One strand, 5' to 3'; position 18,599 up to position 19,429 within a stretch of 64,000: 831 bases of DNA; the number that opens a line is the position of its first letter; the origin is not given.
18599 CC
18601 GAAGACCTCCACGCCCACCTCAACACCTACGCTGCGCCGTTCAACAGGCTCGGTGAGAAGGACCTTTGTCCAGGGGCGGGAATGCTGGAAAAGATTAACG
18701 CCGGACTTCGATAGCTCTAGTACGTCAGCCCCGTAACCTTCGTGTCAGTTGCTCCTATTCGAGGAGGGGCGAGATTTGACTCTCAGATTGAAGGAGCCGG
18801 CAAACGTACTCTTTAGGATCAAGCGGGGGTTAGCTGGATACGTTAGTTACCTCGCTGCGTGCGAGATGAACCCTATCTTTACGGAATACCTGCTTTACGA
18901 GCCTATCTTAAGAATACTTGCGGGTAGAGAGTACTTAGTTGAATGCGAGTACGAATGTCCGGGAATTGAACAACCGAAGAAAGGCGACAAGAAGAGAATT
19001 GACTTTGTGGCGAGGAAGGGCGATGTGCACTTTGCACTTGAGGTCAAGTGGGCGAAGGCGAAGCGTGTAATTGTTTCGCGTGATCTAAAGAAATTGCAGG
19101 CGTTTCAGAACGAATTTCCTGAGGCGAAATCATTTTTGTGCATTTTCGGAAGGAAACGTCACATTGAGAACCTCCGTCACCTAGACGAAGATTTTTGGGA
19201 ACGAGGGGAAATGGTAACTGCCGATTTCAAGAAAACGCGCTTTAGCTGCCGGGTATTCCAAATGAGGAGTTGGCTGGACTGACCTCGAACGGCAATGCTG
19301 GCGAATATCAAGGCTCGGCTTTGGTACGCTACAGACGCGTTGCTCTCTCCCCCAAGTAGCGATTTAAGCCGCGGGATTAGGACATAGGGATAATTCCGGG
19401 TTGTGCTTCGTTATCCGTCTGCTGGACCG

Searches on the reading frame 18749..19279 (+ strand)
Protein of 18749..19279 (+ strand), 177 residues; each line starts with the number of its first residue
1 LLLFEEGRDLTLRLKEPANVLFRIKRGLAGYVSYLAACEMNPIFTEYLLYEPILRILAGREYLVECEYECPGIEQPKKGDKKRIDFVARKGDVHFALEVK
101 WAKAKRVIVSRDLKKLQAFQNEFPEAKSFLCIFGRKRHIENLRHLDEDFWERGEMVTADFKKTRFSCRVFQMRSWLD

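Call 4: search_protein_families(library=pfam, proteins=[window:18749-19279:+], max_evalue=1)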
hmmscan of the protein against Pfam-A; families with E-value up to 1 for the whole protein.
window:18749-19279:+ (177 aa): 3 families
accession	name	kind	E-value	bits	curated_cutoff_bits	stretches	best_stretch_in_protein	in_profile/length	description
PF01870.24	Hjc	-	0.0013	19.1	21.1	1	80-130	27-77/93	Archaeal holliday junction resolvase (hjc)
PF21056.3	ZSWIM1-3_RNaseH-like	-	0.065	13.6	27.2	1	100-127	99-126/128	Zinc finger SWIM domain-containing protein 1/3, RNaseH-like domain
PF10551.15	MULE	-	0.09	13.7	27.6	1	99-133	60-94/99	MULE transposase domain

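Call 5: search_protein_families(library=padloc, proteins=[window:18749-19279:+], max_evalue=1)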
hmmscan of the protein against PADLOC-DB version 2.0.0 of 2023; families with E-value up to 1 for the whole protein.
window:18749-19279:+ (177 aa): 4 families
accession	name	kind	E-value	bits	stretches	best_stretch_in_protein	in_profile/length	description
PDLC01903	CARF4--CARF_PDDEXK_TM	-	0.00067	17.2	1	77-149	293-360/380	-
PDLC04787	PDC-S01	-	0.0012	15.7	1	78-125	334-381/412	-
PDLC04791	PDC-S01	-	0.003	14.3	1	81-130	331-374/395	-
PDLC04789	PDC-S01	-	0.017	12.1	1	80-127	319-360/375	-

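Call 6: search_protein_families(library=ncbifam, proteins=[window:18749-19279:+], max_evalue=1)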
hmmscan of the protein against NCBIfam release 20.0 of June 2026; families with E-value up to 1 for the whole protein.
window:18749-19279:+ (177 aa): 1 family
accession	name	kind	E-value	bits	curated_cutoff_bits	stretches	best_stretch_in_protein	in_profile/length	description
NF040854.1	Hol_resolv_Hjc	equivalog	0.00011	22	70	1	80-129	33-82/134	Holliday junction resolvase Hjc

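Call 7: search_protein_families(library=phrogs, proteins=[window:18749-19279:+], max_evalue=0.1)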
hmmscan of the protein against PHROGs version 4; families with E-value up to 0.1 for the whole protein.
window:18749-19279:+ (177 aa): 1 family
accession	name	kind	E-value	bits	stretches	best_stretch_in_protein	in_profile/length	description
phrog_6591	-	DNA, RNA and nucleotide metabolism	0.0077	17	1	78-144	33-103/124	Holliday junction resolvase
